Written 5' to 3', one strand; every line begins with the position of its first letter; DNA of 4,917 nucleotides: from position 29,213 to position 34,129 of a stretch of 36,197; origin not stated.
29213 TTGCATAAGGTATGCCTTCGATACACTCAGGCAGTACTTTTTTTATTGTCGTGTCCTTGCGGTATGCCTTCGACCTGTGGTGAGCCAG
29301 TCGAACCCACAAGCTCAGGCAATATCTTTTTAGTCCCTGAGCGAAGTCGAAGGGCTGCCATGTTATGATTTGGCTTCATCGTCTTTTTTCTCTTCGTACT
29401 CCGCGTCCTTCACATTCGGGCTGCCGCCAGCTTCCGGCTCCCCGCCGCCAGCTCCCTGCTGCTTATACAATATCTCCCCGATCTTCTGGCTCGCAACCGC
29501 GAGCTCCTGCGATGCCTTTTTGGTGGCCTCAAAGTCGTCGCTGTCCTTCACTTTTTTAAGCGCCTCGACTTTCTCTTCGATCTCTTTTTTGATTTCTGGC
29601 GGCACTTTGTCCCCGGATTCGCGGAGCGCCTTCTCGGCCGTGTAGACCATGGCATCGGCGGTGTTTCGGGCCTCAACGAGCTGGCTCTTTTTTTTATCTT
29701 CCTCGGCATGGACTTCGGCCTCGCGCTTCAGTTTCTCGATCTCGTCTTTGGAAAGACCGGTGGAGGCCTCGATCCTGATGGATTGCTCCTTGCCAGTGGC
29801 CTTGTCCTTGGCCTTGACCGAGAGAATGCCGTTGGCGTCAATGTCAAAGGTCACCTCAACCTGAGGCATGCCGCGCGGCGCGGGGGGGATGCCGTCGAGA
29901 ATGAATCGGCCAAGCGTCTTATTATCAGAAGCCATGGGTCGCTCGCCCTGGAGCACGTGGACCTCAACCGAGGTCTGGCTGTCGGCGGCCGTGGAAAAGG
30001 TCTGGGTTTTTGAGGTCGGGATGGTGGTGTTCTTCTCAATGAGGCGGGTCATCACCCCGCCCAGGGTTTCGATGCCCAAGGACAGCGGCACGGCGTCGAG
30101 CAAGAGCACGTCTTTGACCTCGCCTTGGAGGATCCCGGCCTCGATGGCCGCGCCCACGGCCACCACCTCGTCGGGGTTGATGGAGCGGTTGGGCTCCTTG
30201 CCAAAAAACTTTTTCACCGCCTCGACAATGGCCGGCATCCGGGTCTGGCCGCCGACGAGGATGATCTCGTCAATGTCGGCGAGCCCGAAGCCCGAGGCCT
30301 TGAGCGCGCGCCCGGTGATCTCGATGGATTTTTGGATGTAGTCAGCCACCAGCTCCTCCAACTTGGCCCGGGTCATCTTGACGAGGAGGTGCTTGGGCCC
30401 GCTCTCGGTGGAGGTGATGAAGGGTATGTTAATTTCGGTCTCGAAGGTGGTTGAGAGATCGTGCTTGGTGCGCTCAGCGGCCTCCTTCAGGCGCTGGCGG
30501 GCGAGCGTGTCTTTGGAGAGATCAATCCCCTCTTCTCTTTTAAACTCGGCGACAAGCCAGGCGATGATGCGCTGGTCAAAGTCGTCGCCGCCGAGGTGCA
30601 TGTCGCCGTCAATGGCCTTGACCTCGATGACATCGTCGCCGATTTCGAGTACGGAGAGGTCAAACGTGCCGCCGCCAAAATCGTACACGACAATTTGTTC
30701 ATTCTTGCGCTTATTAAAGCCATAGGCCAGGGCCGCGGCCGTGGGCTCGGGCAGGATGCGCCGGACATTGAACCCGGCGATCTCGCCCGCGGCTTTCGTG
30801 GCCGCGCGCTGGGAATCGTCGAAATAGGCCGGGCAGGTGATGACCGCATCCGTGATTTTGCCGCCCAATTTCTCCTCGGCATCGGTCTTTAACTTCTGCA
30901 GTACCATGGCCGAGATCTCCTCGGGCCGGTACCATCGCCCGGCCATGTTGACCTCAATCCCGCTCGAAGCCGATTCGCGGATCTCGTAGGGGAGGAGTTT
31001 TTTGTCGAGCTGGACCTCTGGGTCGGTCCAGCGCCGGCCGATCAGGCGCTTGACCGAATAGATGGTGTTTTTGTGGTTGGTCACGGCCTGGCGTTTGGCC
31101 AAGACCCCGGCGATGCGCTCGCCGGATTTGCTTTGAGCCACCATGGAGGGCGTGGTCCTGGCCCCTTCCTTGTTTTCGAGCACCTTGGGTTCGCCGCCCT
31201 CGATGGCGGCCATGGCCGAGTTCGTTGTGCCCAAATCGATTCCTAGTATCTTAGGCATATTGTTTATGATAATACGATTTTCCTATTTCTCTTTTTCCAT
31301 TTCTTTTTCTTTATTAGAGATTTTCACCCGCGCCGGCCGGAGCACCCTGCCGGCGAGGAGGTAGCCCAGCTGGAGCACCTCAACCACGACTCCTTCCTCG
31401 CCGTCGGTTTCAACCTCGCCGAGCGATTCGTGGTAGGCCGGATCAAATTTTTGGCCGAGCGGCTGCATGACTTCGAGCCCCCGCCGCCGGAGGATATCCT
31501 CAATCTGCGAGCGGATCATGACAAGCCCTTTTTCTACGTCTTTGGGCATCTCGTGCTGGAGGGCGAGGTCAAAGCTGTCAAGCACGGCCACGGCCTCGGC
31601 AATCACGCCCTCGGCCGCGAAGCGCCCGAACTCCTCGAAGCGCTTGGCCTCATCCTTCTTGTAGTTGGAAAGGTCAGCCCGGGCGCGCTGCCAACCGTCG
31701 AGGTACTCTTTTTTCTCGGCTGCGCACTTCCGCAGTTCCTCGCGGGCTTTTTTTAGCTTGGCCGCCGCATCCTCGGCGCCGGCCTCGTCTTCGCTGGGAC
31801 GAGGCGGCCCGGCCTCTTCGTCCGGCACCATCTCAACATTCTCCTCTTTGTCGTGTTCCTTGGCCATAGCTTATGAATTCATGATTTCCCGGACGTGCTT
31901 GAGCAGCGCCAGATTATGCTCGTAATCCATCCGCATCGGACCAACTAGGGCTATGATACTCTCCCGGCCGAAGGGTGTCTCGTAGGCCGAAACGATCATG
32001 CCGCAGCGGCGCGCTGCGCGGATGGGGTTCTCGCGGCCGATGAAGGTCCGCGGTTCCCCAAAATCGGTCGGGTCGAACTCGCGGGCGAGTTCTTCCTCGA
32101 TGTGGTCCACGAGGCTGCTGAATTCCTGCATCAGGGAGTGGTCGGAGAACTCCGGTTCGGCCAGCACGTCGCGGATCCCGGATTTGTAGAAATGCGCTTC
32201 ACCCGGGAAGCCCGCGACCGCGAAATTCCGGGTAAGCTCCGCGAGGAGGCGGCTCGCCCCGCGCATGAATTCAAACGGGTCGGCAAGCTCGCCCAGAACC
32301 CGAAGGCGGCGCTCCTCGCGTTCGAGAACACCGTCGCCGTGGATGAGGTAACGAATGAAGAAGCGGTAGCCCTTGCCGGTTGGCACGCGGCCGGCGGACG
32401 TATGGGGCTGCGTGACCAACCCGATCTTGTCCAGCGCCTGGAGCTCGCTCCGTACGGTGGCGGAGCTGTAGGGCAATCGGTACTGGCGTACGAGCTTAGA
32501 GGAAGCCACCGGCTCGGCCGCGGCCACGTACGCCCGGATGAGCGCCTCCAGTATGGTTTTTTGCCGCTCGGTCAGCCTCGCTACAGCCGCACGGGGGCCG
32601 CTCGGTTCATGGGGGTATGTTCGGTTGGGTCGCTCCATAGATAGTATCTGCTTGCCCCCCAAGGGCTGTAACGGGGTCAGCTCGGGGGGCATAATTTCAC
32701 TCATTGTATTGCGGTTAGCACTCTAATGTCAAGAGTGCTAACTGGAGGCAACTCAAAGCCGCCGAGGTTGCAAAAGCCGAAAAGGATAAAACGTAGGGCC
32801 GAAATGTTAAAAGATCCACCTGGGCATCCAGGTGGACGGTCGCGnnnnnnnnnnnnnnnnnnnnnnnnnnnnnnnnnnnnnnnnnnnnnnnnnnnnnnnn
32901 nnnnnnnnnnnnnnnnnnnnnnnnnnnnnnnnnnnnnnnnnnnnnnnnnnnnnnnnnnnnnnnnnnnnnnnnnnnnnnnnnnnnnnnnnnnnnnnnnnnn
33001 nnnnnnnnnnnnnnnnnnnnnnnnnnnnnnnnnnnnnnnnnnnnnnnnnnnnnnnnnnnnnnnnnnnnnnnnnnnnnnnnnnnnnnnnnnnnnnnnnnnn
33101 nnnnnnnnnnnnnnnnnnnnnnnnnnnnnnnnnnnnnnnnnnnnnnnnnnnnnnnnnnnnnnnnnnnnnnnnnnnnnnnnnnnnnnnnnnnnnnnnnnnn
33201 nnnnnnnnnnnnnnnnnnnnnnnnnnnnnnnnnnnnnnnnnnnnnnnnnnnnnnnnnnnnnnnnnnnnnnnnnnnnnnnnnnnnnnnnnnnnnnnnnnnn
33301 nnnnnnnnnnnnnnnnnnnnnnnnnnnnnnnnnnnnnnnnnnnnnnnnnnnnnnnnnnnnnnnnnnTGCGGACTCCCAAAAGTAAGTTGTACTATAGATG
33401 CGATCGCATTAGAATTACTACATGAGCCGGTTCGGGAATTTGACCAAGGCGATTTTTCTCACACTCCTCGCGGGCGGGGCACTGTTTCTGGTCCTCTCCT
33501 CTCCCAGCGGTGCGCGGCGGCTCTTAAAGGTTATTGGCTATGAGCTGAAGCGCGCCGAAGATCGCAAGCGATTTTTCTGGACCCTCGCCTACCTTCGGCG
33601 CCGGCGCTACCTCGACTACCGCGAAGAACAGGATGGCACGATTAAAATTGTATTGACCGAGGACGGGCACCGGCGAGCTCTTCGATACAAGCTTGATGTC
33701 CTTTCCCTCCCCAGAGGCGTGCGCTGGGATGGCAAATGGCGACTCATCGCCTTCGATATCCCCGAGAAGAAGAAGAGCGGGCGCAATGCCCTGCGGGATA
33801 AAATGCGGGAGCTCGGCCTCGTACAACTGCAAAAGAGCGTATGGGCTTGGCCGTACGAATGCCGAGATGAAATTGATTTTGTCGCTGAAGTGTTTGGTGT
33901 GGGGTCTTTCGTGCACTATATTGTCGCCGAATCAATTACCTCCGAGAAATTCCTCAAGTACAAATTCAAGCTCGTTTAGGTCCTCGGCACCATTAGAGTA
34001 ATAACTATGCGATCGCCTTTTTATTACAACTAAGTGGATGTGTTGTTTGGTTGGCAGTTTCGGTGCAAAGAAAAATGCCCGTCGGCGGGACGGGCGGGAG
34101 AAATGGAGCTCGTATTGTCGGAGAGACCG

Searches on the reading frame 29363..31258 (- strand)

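Call 90: search_protein_families(library=pfam, proteins=[window:29363-31258:-])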
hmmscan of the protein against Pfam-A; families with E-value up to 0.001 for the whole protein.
window:29363-31258:- (631 aa): 2 families
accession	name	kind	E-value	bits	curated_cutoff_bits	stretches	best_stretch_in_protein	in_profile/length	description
PF00012.26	HSP70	-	2.1e-240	799.5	20.6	1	4-598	1-598/599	Hsp70 protein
PF06723.19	MreB_Mbl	-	2.5e-13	50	27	1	118-371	76-316/327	MreB/Mbl protein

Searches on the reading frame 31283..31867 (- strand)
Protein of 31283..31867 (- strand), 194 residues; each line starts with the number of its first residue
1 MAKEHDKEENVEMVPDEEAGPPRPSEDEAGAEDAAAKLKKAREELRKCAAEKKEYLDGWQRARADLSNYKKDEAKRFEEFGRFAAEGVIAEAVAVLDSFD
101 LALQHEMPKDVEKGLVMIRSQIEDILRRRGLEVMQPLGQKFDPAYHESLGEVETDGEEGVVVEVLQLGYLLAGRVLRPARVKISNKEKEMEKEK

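Call 90: search_protein_families(library=pfam, proteins=[window:31283-31867:-])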
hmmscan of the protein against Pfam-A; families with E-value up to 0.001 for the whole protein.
window:31283-31867:- (194 aa): 1 family
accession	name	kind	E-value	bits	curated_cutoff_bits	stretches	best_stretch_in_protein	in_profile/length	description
PF01025.24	GrpE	-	4.1e-37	127.8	25.8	1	30-184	5-164/165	GrpE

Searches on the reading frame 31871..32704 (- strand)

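Call 90: search_protein_families(library=pfam, proteins=[window:31871-32704:-])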
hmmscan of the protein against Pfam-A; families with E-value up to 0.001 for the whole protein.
window:31871-32704:- (277 aa): 2 families
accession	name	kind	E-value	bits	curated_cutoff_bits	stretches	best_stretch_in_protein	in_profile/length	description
PF01628.27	HrcA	-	2.3e-15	57.6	22.2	1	169-263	124-213/215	HrcA protein C terminal domain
PF03444.21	HrcA_DNA-bdg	-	4.1e-06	26.8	21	1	44-115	2-72/79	Winged helix-turn-helix transcription repressor, HrcA DNA-binding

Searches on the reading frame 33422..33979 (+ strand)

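Call 90: search_protein_families(library=pfam, proteins=[window:33422-33979:+])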
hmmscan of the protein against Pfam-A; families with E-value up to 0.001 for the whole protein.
window:33422-33979:+ (185 aa): 1 family
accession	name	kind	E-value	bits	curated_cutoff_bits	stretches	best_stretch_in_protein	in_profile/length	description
PF20803.2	PaaX_M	-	7.8e-21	74.4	24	1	101-174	3-76/83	PaaX protein central Cas2-like domain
